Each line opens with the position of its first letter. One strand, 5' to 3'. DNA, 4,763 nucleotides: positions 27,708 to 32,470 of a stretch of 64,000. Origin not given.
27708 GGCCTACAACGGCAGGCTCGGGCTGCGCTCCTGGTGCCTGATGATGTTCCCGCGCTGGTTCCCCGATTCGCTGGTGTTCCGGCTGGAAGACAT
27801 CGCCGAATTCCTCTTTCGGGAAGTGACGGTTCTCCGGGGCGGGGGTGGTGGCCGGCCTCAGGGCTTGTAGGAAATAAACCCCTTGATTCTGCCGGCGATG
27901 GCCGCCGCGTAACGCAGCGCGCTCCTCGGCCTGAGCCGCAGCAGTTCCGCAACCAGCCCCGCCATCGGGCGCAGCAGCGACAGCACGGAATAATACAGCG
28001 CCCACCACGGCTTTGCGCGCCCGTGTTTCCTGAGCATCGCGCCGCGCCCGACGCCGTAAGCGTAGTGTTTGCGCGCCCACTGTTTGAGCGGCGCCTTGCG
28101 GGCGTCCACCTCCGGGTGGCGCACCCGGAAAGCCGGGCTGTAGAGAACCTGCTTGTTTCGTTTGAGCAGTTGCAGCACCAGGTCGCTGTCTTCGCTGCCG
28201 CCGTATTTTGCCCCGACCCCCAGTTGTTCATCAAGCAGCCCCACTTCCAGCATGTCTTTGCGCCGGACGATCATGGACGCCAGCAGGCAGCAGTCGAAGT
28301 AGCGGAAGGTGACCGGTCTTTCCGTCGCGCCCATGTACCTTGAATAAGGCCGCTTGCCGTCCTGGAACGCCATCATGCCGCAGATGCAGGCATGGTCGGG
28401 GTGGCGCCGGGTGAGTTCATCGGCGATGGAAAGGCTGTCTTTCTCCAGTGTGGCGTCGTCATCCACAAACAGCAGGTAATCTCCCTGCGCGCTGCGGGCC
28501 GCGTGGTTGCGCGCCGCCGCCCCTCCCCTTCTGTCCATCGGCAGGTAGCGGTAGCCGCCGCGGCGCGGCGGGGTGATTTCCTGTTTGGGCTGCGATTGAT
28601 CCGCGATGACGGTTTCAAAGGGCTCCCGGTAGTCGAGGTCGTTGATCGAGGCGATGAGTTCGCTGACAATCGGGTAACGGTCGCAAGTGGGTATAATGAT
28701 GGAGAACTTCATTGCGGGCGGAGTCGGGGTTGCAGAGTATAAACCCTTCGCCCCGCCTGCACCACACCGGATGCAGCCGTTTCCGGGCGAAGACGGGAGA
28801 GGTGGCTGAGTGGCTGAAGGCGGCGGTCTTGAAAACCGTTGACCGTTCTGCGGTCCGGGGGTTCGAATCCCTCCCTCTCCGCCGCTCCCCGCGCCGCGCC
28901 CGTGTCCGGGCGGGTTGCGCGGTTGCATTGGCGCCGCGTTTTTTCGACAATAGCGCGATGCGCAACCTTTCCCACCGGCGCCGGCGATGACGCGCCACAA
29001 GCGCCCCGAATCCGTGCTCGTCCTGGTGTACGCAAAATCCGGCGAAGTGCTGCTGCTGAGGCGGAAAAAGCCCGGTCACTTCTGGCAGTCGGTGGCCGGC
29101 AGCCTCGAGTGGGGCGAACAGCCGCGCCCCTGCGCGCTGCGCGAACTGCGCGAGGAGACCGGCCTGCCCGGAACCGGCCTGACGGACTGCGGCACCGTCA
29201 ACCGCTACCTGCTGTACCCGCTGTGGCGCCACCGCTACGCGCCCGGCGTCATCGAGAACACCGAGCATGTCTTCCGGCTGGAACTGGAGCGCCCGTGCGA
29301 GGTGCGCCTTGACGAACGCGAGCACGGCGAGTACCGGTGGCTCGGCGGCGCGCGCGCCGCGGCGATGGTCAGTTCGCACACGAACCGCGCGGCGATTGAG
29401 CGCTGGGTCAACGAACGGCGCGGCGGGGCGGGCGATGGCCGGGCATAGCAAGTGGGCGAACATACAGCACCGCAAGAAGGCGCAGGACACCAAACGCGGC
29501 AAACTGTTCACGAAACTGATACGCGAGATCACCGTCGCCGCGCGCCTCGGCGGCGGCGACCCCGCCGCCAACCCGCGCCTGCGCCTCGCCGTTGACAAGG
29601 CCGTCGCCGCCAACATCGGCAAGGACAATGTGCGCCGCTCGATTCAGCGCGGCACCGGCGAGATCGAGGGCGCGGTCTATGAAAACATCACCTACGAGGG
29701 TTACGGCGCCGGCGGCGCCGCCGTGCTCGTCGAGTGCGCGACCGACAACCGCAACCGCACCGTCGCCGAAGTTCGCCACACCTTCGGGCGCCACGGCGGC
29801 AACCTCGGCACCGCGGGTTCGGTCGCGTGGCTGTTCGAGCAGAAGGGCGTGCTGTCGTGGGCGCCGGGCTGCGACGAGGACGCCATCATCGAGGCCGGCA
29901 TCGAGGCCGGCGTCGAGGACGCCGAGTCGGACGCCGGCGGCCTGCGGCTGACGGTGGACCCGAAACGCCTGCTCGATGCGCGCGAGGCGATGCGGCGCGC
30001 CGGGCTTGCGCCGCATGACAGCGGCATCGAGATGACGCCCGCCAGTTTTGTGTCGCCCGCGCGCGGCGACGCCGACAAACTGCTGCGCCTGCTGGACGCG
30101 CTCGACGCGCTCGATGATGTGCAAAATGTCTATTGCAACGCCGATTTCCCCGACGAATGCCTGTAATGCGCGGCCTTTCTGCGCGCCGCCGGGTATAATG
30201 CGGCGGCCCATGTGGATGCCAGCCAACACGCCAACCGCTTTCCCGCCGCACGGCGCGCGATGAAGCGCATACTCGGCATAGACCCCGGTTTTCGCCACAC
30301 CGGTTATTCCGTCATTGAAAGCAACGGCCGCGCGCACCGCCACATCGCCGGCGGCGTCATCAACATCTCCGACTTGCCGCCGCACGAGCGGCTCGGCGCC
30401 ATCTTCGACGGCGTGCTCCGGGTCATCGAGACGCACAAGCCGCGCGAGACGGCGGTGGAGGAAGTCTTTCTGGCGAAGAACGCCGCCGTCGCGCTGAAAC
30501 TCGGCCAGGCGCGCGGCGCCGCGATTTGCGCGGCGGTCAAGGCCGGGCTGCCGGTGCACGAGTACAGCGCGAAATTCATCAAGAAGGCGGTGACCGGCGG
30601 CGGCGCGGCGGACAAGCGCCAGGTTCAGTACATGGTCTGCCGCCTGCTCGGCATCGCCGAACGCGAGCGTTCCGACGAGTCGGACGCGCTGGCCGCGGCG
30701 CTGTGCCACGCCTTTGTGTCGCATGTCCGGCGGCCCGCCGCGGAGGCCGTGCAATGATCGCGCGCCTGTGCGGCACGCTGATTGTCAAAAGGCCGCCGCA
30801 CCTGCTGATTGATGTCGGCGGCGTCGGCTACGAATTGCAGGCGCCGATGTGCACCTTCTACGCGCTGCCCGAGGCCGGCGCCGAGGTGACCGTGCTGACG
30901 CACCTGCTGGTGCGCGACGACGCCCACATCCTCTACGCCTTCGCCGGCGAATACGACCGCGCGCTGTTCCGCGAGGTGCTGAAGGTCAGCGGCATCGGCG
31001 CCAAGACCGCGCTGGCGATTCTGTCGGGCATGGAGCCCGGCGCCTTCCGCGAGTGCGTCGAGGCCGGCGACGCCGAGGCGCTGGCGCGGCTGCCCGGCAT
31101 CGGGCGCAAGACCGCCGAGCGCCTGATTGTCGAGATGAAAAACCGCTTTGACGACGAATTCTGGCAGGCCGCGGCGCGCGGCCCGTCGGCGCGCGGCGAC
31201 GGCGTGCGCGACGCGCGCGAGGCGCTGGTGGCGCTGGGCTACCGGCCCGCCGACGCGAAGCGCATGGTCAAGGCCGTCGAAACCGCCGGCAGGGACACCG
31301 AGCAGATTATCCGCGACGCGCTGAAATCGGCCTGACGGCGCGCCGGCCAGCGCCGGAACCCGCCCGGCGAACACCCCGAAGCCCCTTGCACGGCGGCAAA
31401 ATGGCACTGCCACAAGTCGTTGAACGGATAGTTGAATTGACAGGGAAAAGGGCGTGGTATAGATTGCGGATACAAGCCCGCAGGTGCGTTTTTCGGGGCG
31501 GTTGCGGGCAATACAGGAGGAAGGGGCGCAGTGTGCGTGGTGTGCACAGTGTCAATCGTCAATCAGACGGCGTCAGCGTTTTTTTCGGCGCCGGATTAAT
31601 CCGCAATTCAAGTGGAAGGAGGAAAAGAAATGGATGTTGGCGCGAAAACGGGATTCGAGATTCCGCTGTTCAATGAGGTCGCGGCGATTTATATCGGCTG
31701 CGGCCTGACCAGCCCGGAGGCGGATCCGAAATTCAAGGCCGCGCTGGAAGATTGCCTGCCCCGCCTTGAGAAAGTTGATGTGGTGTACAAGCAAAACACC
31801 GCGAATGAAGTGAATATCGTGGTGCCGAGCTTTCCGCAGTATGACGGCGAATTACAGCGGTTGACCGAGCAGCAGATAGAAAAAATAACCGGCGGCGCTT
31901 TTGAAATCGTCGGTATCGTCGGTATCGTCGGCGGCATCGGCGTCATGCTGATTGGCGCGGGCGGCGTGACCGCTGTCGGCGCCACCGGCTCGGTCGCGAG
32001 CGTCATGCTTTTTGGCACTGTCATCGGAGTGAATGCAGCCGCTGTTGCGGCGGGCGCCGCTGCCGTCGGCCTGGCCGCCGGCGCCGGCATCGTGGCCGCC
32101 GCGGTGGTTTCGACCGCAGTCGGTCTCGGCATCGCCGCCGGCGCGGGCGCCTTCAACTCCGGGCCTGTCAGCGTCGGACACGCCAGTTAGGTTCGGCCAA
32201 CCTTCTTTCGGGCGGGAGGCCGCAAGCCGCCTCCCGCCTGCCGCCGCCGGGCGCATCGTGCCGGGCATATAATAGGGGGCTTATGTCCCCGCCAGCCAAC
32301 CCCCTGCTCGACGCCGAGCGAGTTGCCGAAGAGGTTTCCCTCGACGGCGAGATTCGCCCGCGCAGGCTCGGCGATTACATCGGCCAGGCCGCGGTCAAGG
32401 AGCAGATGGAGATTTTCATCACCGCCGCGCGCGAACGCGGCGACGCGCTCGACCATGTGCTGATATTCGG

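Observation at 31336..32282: An NHLP-family gene is inserted inside the ruvA-ruvB operon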

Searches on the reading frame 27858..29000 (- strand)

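Call 39: search_protein_families(library=pfam, proteins=[window:27858-29000:-], max_evalue=0.0001)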
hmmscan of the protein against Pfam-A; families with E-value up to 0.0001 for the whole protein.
window:27858-29000:- (380 aa): 4 families
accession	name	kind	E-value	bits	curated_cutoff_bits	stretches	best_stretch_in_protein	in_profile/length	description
PF00535.33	Glycos_transf_2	-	7.7e-17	62.2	23.3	1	100-225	1-131/168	Glycosyl transferase family 2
PF10111.15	Glyco_tranf_2_2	-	4.5e-06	26.8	27.3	0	159-191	68-100/276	Glycosyltransferase like family 2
PF13632.12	Glyco_trans_2_3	-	8.5e-06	26.2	27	1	176-340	2-172/198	Glycosyl transferase family group 2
PF13641.12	Glyco_tranf_2_3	-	3.9e-05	24.2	27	0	99-313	3-229/230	Glycosyltransferase like family 2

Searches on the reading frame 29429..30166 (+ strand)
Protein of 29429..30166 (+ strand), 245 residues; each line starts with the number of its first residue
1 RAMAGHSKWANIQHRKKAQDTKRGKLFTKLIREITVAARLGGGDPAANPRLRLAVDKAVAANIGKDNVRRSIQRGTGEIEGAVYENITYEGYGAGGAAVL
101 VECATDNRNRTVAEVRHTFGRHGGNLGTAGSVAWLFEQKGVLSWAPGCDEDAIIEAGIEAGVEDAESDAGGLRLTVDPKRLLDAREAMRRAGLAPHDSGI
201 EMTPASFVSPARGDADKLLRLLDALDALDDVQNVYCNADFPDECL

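Call 8: search_protein_families(library=ncbifam, proteins=[window:29429-30166:+], max_evalue=0.01)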
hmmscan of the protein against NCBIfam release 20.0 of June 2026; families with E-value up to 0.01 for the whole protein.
window:29429-30166:+ (245 aa): 3 families
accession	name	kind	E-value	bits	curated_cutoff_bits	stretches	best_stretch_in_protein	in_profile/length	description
NF001030.0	PRK00110.1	equivalog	4.2e-95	318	243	1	3-244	1-240/245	YebC/PmpR family DNA-binding transcriptional regulator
TIGR01033.1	TIGR01033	subfamily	9.4e-85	284.2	208.75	1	3-238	1-237/238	YebC/PmpR family DNA-binding transcriptional regulator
NF009044.0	PRK12378.1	subfamily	6.1e-70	235.6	196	1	8-239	4-237/239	YebC/PmpR family DNA-binding transcriptional regulator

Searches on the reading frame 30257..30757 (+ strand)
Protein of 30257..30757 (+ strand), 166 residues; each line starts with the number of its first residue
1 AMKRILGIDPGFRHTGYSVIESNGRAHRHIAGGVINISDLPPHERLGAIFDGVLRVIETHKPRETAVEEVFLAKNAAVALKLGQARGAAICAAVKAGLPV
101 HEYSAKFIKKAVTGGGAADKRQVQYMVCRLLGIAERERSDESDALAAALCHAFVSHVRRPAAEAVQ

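Call 8: search_protein_families(library=ncbifam, proteins=[window:30257-30757:+], max_evalue=0.01)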
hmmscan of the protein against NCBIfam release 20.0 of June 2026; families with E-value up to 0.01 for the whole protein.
window:30257-30757:+ (166 aa): 4 families
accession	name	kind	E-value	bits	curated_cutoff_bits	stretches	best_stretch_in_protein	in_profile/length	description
TIGR00228.1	ruvC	equivalog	7e-47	159.2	100.65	1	5-155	1-151/156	crossover junction endodeoxyribonuclease RuvC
NF000711.0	PRK00039.2-1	equivalog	2.9e-39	134.5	163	1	3-156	1-156/161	crossover junction endodeoxyribonuclease RuvC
TIGR02991.1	ectoine_eutB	equivalog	0.0007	18.7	413.35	1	78-155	196-270/317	hydroxyectoine utilization dehydratase EutB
NF005680.0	PRK07476.1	equivalog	0.0033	16.5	413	1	83-155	205-274/326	hydroxyectoine utilization dehydratase EutB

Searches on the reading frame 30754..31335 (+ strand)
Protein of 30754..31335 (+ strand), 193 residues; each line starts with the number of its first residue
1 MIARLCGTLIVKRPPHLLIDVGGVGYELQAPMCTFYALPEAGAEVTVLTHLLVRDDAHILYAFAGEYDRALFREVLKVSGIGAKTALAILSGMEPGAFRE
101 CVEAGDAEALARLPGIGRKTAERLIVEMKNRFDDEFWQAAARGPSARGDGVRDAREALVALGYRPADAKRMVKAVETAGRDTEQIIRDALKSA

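Call 8: search_protein_families(library=ncbifam, proteins=[window:30754-31335:+], max_evalue=0.01)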
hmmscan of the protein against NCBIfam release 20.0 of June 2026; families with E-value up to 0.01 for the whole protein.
window:30754-31335:+ (193 aa): 6 families
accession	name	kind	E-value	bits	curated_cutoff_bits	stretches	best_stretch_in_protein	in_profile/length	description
TIGR00084.2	ruvA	equivalog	5.9e-58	195.8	85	1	1-191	1-202/202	Holliday junction branch migration protein RuvA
NF011194.0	PRK14600.1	equivalog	3.7e-19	69.2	180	1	1-191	1-184/188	Holliday junction branch migration protein RuvA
NF011260.0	PRK14666.1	equivalog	0.00072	18.4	649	1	69-129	633-690/698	excinuclease ABC subunit C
TIGR03916.1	rSAM_link_UDG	hypoth_equivalog_domain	0.00092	18.4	343.5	0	62-92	319-349/415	putative DNA modification/repair radical SAM protein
TIGR00426.1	TIGR00426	subfamily_domain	0.0017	18.4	53.1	1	72-124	15-63/69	competence protein ComEA helix-hairpin-helix repeat region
TIGR01083.1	nth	equivalog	0.0039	16.9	211.7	0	106-124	105-123/192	endonuclease III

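Call 21: find_related_loci(query=window:30754-31332:+, collection=genome_contigs, flank=4000)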
Query window:30754-31332:+ (193 aa) in genome_contigs; peptide patterns used: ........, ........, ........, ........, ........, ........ (x = any residue, [..] = any of these).
345 stretches matched a pattern; 118 encode a relative of the query (tblastn E <= 1e-3); the best 80 are kept; 80 distinct loci.
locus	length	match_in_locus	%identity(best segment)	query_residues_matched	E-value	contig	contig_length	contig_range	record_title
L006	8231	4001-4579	98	1-193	3e-124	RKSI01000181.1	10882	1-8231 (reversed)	MAG: Gammaproteobacteria bacterium isolate PNGst_S_binSS2 scaffold_91, whole genome shotgun sequence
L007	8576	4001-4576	87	1-192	1e-108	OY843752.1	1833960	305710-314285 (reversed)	MAG: uncultured candidatus Porisulfidus sp. isolate e629978e-7072-48df-9c22-0ee86b3b6d73 genome assembly, chromosome: 1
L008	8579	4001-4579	78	1-193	7e-94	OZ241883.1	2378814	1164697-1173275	MAG: Candidatus Oxydemutator sp. isolate ab8917f1-825d-4d05-ac93-14152a76d45d genome assembly, chromosome: 1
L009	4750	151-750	54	1-193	8e-69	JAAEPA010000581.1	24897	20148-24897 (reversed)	MAG: Gammaproteobacteria bacterium isolate Cca_21 CcaG_CONTIG2441705, whole genome shotgun sequence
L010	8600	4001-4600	53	1-193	2e-67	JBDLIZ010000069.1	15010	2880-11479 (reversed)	MAG: Pseudomonadota bacterium isolate MAG064 MAG064_69, whole genome shotgun sequence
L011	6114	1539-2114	57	1-187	1e-67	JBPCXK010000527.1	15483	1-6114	MAG: Gammaproteobacteria bacterium isolate MAG_seacave_114 S1Ck127_548206, whole genome shotgun sequence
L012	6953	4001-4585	57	1-193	1e-66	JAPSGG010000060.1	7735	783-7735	MAG: Chromatiales bacterium isolate BS_bin.004 NODE_2250_length_7735_cov_1.515116, whole genome shotgun sequence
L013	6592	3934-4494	55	1-191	4e-64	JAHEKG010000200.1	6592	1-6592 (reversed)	MAG: Rhodospirillales bacterium isolate Ww578 NODE_46369_length_6592_cov_2.449081, whole genome shotgun sequence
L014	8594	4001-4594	51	1-192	1e-63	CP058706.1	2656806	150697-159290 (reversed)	MAG: Coxiellaceae bacterium isolate SSA3 chromosome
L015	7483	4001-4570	57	1-191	1e-63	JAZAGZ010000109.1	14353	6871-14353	MAG: Pseudomonadota bacterium isolate XB_MAG81 DB_MAG81_0109, whole genome shotgun sequence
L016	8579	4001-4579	55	1-193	5e-63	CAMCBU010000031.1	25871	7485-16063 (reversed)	MAG: Klebsiella pneumoniae isolate MaE-04nov19-196 genome assembly, contig: MaE-04nov19-C2239, whole genome shotgun sequ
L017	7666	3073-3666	56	1-193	8e-63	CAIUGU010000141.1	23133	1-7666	MAG: uncultured proteobacterium isolate ErkenSummer_bin-6785 genome assembly, contig: bin-6785:141/286, whole genome sho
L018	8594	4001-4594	56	1-193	4e-62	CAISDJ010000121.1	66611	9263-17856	MAG: uncultured proteobacterium isolate Loclat_bin-08192 genome assembly, contig: bin-08192:121/144, whole genome shotgu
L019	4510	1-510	57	22-187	7e-62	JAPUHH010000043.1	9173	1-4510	MAG: Gammaproteobacteria bacterium isolate KW1-S05_58 KW1-S05_58_cg43, whole genome shotgun sequence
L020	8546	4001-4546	57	14-193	2e-61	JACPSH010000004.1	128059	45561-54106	MAG: Gammaproteobacteria bacterium isolate NC_groundwater_700_Ag_S-0.2um_63_18 S36_SO-2_scaffold_102222, whole genome sh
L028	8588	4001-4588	54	1-193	6e-60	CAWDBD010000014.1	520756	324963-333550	MAG: uncultured Gammaproteobacteria bacterium isolate MFD01721.bin.2.72 genome assembly, contig: contig_4606, whole geno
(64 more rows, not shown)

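Call 96: search_protein_families(library=pfam, proteins=[L028:4652-6574:+], max_evalue=0.001)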
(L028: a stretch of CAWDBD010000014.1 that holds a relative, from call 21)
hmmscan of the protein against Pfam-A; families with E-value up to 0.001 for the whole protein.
L028:4652-6574:+ (640 aa): 2 families
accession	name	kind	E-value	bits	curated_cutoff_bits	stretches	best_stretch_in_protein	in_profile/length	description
PF02705.21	K_trans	-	4e-188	625.9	24.8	1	28-480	2-453/454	K+ potassium transporter integral membrane domain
PF22776.1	K_trans_C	-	1.2e-47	161.9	24.8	1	491-640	1-151/151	K+ potassium transporter C-terminal domain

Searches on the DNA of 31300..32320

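Call 37: search_rna_families(source=window, start=31300, end=32320, threshold=evalue, max_evalue=1)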
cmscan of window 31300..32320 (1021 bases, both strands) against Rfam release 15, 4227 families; matches with E-value up to 1: 0.
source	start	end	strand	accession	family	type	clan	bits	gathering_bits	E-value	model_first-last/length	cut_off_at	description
